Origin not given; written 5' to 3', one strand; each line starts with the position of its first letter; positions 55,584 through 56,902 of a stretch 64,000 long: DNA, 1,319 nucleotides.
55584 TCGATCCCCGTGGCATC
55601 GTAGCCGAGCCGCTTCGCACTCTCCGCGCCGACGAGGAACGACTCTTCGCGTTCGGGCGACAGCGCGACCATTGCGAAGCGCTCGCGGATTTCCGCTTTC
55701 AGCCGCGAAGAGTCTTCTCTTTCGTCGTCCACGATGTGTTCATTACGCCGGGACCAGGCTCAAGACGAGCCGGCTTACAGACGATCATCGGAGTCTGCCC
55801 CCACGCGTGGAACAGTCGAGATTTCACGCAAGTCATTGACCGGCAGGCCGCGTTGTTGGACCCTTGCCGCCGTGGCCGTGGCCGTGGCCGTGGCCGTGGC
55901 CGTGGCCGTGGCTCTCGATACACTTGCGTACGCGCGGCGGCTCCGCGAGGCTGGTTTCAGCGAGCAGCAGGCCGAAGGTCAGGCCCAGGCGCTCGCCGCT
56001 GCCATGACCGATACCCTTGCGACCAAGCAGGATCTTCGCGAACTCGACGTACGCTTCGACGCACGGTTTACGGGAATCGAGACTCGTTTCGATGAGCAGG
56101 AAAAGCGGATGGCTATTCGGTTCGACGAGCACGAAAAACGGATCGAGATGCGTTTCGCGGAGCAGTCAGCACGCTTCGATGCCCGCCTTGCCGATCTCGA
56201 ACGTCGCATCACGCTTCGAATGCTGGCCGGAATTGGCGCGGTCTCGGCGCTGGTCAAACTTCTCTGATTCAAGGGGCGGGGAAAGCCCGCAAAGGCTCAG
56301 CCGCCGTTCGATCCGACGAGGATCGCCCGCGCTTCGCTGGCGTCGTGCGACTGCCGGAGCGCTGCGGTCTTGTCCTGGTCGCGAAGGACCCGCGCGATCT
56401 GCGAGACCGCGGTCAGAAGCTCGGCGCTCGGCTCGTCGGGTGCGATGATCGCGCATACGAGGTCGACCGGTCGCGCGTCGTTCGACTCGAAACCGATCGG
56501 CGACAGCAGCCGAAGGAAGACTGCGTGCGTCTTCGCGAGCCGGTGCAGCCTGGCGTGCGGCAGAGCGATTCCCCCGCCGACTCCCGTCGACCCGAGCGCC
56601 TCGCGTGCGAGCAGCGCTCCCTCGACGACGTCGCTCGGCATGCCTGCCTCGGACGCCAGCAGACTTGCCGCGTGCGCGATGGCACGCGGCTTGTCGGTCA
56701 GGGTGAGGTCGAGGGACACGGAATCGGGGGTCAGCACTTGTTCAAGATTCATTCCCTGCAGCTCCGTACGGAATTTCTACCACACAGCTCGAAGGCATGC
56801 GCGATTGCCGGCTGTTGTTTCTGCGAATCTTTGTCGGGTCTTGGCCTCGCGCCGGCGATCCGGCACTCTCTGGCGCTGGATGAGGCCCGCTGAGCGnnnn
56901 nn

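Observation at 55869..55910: (GCCGTG)7 microsatellite that forms the start region of a DUF1640 gene (every repeat carries an in-frame GTG)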

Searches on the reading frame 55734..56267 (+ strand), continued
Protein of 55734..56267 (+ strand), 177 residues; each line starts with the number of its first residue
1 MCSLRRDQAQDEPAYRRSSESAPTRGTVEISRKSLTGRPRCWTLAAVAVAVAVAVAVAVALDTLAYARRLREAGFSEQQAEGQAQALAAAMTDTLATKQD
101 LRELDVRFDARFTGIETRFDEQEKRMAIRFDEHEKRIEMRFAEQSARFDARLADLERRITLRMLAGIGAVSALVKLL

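Call 29: find_encoding_contigs(protein=P0037, flank=1000, max_places=8)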
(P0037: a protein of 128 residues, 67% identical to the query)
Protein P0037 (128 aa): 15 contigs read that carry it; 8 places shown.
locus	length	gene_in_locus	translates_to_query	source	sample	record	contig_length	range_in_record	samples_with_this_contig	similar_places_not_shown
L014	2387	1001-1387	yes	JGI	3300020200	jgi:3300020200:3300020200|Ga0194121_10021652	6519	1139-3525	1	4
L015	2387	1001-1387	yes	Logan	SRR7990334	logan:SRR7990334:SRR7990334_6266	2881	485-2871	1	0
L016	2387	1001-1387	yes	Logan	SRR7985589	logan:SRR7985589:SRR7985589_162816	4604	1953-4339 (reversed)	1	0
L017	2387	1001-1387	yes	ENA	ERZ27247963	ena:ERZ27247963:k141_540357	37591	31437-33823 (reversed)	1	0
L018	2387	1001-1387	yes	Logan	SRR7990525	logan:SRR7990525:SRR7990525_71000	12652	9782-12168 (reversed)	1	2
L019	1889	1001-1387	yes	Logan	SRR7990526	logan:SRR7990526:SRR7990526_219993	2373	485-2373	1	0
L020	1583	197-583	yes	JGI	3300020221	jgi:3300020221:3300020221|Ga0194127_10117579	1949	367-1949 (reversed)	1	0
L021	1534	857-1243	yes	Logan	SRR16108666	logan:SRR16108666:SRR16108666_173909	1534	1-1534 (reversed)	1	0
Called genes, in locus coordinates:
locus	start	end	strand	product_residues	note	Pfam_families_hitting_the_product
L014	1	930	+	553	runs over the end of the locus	PF13714:PEP_mutase, PF00463:ICL (weak), PF12804:NTP_transf_3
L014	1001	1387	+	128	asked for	PF07798:CCDC90-like (faint)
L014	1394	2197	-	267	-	PF13489:Methyltransf_23, PF05175:MTS (faint), PF07021:MetW (weak), PF13847:Methyltransf_31, PF08241:Methyltransf_11, PF08242:Methyltransf_12, PF13649:Methyltransf_25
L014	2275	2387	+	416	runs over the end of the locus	PF00232:Glyco_hydro_1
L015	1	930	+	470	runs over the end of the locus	?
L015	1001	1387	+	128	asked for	PF07798:CCDC90-like (faint)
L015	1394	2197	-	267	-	PF13489:Methyltransf_23, PF05175:MTS (faint), PF07021:MetW (weak), PF13847:Methyltransf_31, PF08241:Methyltransf_11, PF08242:Methyltransf_12, PF13649:Methyltransf_25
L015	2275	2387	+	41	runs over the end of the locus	?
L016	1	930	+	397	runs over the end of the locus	?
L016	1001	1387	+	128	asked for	PF07798:CCDC90-like (faint)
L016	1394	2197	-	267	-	PF13489:Methyltransf_23, PF05175:MTS (faint), PF07021:MetW (weak), PF13847:Methyltransf_31, PF08241:Methyltransf_11, PF08242:Methyltransf_12, PF13649:Methyltransf_25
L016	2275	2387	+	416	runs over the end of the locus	PF00232:Glyco_hydro_1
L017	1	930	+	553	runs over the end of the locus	PF13714:PEP_mutase, PF00463:ICL (weak), PF12804:NTP_transf_3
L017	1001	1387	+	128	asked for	PF07798:CCDC90-like (faint)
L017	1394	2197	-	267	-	PF13489:Methyltransf_23, PF05175:MTS (faint), PF07021:MetW (weak), PF13847:Methyltransf_31, PF08241:Methyltransf_11, PF08242:Methyltransf_12, PF13649:Methyltransf_25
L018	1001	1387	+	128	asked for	PF07798:CCDC90-like (faint)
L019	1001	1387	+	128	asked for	PF07798:CCDC90-like (faint)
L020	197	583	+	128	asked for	PF07798:CCDC90-like (faint)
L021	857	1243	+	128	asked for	PF07798:CCDC90-like (faint)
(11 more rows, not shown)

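Call 39: find_encoding_contigs(protein=P0013, flank=500, max_places=2)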
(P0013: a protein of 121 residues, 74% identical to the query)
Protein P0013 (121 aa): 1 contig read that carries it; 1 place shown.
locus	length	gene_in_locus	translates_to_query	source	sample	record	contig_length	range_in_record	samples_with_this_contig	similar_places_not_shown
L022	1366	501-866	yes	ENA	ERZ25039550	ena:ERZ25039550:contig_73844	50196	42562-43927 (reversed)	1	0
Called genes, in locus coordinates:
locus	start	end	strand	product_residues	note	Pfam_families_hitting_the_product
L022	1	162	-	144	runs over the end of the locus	-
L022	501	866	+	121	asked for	PF07798:CCDC90-like (weak)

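Call 40: find_encoding_contigs(protein=P0015, flank=500, max_places=2)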
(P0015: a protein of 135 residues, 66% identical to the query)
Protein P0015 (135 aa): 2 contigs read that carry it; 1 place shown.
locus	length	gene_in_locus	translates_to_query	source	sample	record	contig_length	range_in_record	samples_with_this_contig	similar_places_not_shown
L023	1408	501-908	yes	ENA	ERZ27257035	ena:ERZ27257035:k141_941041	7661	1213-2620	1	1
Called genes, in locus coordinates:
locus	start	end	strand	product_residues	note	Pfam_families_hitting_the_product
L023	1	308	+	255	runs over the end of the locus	PF01427:Peptidase_M15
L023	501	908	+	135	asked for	PF07798:CCDC90-like (faint)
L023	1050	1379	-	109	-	-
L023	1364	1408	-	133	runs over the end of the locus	PF18602:Rap1a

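Call 41: find_encoding_contigs(protein=P0012, flank=500, max_places=2)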
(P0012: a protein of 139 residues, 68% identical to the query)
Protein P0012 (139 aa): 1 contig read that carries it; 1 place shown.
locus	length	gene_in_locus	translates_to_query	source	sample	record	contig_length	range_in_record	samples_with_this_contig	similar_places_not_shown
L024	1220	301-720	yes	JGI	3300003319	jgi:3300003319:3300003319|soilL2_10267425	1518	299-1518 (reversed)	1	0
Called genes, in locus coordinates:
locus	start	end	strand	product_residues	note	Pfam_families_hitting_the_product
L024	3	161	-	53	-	?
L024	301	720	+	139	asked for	-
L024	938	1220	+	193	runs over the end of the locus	?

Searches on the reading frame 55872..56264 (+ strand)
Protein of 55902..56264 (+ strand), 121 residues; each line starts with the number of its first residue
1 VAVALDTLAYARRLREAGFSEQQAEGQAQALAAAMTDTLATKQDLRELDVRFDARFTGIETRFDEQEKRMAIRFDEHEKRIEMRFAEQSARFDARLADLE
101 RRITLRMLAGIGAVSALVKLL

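Call 8: find_related_loci(query=window:55911-56264:+, collection=genome_contigs, flank=3000)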
Query window:55911-56264:+ (118 aa) in genome_contigs; peptide patterns used: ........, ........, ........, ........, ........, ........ (x = any residue, [..] = any of these).
600 stretches matched a pattern (row limit reached: there are more); 8 encode a relative of the query (tblastn E <= 1e-3); 8 distinct loci.
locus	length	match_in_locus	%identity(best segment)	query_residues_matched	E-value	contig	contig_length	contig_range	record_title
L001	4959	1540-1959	66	1-118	6e-49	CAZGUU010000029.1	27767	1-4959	MAG TPA_asm: uncultured Enterobacteriaceae bacterium isolate binchicken_co16_326 genome assembly, contig: NODE_2887_leng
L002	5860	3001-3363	63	1-117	1e-43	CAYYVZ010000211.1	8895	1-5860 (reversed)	MAG TPA_asm: uncultured Myxococcales bacterium isolate binchicken_co105_106 genome assembly, contig: NODE_10355_length_8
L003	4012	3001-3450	57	2-118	7e-40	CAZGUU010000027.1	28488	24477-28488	MAG TPA_asm: uncultured Enterobacteriaceae bacterium isolate binchicken_co16_326 genome assembly, contig: NODE_2777_leng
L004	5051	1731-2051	63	1-117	2e-37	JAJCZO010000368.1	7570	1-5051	MAG: Deltaproteobacteria bacterium isolate OFTM293 OFTM293_367, whole genome shotgun sequence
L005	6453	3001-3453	52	1-118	4e-37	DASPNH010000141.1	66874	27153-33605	MAG TPA_asm: Candidatus Binatia bacterium isolate SMAG_U12116 k141_393341, whole genome shotgun sequence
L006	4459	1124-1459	57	1-117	2e-31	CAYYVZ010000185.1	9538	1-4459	MAG TPA_asm: uncultured Myxococcales bacterium isolate binchicken_co105_106 genome assembly, contig: NODE_9389_length_95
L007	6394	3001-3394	56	2-118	1e-25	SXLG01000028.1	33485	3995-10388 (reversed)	MAG: Proteobacteria bacterium isolate F1-120-MAGs134 F1-120__c77818, whole genome shotgun sequence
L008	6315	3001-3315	40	2-95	5e-15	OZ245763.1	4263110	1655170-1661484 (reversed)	MAG: uncultured Pseudohongiella sp. isolate 058d5e76-b742-4f7e-aa89-249d7ef490fb genome assembly, chromosome: 1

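Call 18: list_cluster_members(proteins=[window:55908-56264:+, window:55902-56264:+, window:55896-56264:+, window:55890-56264:+, window:55884-56264:+, window:55878-56264:+, window:55872-56264:+, window:55866-56264:+, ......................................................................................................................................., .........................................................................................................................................])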
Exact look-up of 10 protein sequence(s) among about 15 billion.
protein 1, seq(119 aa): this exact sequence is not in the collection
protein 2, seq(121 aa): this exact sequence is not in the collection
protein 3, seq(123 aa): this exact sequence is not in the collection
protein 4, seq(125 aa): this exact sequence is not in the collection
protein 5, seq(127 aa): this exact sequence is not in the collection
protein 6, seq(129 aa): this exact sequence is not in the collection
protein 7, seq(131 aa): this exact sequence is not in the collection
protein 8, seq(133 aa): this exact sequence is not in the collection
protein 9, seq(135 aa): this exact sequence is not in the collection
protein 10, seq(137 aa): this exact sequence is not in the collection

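Call 21: list_cluster_members(proteins=[window:55908-56264:+, window:55896-56264:+, window:55890-56264:+, window:55884-56264:+, window:55878-56264:+, window:55872-56264:+, window:55866-56264:+, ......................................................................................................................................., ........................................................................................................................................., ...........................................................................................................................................])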
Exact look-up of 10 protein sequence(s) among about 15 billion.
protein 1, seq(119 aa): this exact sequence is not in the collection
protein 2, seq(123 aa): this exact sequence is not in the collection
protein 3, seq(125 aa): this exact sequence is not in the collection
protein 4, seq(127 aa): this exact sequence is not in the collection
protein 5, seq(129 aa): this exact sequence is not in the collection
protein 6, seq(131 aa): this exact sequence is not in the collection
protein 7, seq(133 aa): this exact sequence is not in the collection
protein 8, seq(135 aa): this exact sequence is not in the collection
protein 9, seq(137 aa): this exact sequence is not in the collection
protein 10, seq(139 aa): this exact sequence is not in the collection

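Call 37: search_protein_families(library=ncbifam, proteins=[window:55902-56264:+], max_evalue=0.001)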
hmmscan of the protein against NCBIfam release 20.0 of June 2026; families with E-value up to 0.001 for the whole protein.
seq(121 aa): 0 families

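Call 58: search_solved_structures(query=window:55902-56264:+, max_evalue=1, show_alignments=2)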
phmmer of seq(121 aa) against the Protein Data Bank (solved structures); distinct sequences matched with E-value up to 1: 7.
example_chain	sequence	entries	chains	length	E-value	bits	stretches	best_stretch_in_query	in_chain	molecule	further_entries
7lq4_D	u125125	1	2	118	0.067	16.8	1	15-99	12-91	RsiG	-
7lq3_B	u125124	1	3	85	0.078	16.6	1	65-102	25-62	RsiG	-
7lq2_B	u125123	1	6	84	0.078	16.6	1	65-102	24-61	RR RsiG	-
8gqr_A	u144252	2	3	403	0.14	15.8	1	17-101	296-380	VioD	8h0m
5b7w_A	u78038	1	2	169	0.26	14.9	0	39-69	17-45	UPF0234 protein XC_3703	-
3hm5_A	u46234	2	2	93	0.89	13.2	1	38-71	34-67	DNA methyltransferase 1-associated protein 1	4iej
3lt7_A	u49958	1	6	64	0.95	13.1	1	36-71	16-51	Adhesin yadA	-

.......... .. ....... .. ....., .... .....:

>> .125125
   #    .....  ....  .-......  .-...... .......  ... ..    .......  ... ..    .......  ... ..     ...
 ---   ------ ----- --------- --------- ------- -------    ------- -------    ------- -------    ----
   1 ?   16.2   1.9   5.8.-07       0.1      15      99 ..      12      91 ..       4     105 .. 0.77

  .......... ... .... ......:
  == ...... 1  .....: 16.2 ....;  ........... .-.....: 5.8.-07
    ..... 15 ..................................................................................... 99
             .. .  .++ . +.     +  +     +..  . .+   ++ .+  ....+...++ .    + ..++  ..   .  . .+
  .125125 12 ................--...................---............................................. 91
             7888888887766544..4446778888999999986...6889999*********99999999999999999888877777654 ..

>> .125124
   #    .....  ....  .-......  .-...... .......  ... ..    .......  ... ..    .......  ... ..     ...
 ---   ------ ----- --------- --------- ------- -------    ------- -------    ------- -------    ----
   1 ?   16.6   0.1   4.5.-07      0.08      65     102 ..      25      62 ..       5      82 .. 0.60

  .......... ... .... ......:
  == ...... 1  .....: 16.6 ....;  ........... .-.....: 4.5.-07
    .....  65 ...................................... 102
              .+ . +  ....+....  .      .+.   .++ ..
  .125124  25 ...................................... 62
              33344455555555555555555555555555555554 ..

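Call 76: predict_structure(alignment_id=A1)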
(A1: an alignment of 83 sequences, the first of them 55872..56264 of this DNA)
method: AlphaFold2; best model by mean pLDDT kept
length: 131 residues; sequences in the alignment: 83
mean_pLDDT: 89.3   pTM: 0.46
mean pLDDT of the five models: 89.3, 88.0, 87.5, 86.2, 80.9
residues with pLDDT >= 90: 73; 70-90: 55; 50-70: 3; < 50: 0
segments of 3 or more residues with pLDDT < 50: none
pLDDT, mean of each block of 10 residues (from residue 1): 73 79 80 82 82 87 94 98 98 98 98 96 96 93
secondary structure, 60 per line:
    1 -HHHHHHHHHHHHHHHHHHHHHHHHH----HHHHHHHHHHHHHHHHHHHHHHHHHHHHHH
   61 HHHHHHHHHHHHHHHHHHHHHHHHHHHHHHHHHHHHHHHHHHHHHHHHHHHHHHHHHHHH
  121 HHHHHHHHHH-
elements in order: H2-26 H31-130

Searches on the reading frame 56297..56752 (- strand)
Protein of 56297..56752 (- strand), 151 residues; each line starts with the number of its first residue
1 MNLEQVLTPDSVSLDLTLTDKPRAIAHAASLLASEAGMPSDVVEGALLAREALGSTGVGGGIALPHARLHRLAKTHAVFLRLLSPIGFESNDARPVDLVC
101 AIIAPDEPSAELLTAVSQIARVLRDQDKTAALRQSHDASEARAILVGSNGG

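Call 4: search_protein_families(library=pfam, proteins=[window:56297-56752:-], max_evalue=0.01)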
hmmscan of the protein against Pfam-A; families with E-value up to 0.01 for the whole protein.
window:56297-56752:- (151 aa): 1 family
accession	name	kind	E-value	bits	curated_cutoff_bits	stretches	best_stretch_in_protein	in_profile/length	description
PF00359.27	PTS_EIIA_2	-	3e-27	95.8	27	1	6-145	2-141/144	Phosphoenolpyruvate-dependent sugar phosphotransferase system, EIIA 2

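Call 14: find_encoding_contigs(protein=window:56297-56752:-, flank=3000, max_places=10)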
Protein window:56297-56752:- (151 aa): 3 contigs read that carry it; 3 places shown.
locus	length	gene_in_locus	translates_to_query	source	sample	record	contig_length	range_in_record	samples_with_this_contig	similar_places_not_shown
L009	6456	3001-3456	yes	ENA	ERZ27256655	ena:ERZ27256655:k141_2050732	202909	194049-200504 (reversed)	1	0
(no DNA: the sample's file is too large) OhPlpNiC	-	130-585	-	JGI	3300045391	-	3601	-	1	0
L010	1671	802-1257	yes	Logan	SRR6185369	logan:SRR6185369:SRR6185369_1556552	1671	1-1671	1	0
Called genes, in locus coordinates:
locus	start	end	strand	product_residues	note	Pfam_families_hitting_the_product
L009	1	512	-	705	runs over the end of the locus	PF01011:PQQ, PF13570:Beta-prop_ACSF4, PF13360:PQQ_2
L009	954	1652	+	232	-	-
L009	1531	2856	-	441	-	PF02550:AcetylCoA_hydro, PF13336:AcetylCoA_hyd_C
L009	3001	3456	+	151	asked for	PF00359:PTS_EIIA_2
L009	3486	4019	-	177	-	-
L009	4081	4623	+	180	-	PF01135:PCMT, PF13489:Methyltransf_23, PF05175:MTS (weak), PF01209:Ubie_methyltran, PF13847:Methyltransf_31, PF08241:Methyltransf_11, PF08242:Methyltransf_12, PF13649:Methyltransf_25, +3 more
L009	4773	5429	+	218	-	PF13489:Methyltransf_23, PF01209:Ubie_methyltran (weak), PF08241:Methyltransf_11, PF08242:Methyltransf_12, PF13649:Methyltransf_25, PF13847:Methyltransf_31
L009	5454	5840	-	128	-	PF02537:CRCB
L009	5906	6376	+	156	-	-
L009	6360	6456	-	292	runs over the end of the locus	PF01351:RNase_HII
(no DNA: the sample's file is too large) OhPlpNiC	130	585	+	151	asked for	PF00359:PTS_EIIA_2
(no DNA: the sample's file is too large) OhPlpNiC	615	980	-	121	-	PF07798:CCDC90-like (faint)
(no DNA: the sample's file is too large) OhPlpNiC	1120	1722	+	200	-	PF01135:PCMT, PF13489:Methyltransf_23, PF05175:MTS (weak), PF01209:Ubie_methyltran, PF13847:Methyltransf_31, PF08241:Methyltransf_11, PF08242:Methyltransf_12, PF13649:Methyltransf_25, +3 more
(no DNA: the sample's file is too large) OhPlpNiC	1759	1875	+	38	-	-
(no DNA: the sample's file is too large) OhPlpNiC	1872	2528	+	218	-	PF13489:Methyltransf_23, PF01209:Ubie_methyltran (weak), PF08241:Methyltransf_11, PF08242:Methyltransf_12, PF13649:Methyltransf_25, PF13847:Methyltransf_31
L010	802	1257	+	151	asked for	PF00359:PTS_EIIA_2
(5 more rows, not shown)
